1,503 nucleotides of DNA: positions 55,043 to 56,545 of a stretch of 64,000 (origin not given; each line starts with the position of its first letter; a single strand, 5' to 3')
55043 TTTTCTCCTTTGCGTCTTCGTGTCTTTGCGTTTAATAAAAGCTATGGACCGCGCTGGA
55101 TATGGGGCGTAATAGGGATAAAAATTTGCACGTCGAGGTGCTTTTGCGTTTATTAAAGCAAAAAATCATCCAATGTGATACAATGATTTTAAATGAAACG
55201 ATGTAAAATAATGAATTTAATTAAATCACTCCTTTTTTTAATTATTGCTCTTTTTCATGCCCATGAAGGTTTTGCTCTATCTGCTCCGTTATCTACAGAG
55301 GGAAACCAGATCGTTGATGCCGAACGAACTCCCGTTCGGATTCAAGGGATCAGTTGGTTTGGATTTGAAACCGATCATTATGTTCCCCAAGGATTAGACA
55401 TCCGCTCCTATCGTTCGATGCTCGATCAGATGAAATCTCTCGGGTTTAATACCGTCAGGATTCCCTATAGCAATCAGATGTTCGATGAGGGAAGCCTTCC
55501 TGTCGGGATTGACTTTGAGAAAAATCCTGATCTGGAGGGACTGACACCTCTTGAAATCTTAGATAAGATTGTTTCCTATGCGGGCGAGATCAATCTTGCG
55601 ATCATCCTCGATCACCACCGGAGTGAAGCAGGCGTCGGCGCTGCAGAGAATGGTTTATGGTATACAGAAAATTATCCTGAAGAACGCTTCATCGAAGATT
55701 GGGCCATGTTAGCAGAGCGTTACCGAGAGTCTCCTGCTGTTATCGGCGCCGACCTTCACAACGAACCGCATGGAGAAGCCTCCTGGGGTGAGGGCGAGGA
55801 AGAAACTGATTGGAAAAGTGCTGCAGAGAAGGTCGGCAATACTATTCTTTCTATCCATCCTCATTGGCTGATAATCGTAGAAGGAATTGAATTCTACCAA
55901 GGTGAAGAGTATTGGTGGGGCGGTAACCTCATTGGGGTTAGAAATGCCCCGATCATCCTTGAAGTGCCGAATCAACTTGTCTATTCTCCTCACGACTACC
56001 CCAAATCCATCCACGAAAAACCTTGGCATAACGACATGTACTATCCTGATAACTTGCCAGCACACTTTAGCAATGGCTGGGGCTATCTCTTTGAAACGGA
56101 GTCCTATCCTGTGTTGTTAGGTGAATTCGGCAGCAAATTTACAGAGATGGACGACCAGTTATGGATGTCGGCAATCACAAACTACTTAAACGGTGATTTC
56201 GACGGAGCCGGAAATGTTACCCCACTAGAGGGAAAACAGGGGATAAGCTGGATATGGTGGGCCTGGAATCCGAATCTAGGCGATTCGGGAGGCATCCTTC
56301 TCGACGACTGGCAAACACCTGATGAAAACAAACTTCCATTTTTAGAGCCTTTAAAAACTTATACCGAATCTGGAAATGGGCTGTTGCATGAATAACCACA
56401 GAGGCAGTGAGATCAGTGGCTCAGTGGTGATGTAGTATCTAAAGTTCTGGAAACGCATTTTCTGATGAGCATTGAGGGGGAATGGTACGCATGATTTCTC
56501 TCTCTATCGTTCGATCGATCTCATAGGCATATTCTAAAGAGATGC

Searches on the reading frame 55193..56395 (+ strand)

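Call 66: search_protein_families(library=pfam, proteins=[window:55193-56395:+], max_evalue=0.00001)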
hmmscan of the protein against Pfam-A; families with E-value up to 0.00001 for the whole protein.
window:55193-56395:+ (400 aa): 1 family
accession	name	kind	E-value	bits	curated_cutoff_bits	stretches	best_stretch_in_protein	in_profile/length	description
PF00150.24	Cellulase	-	3.6e-45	155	23.5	1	42-361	2-271/272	Cellulase (glycosyl hydrolase family 5)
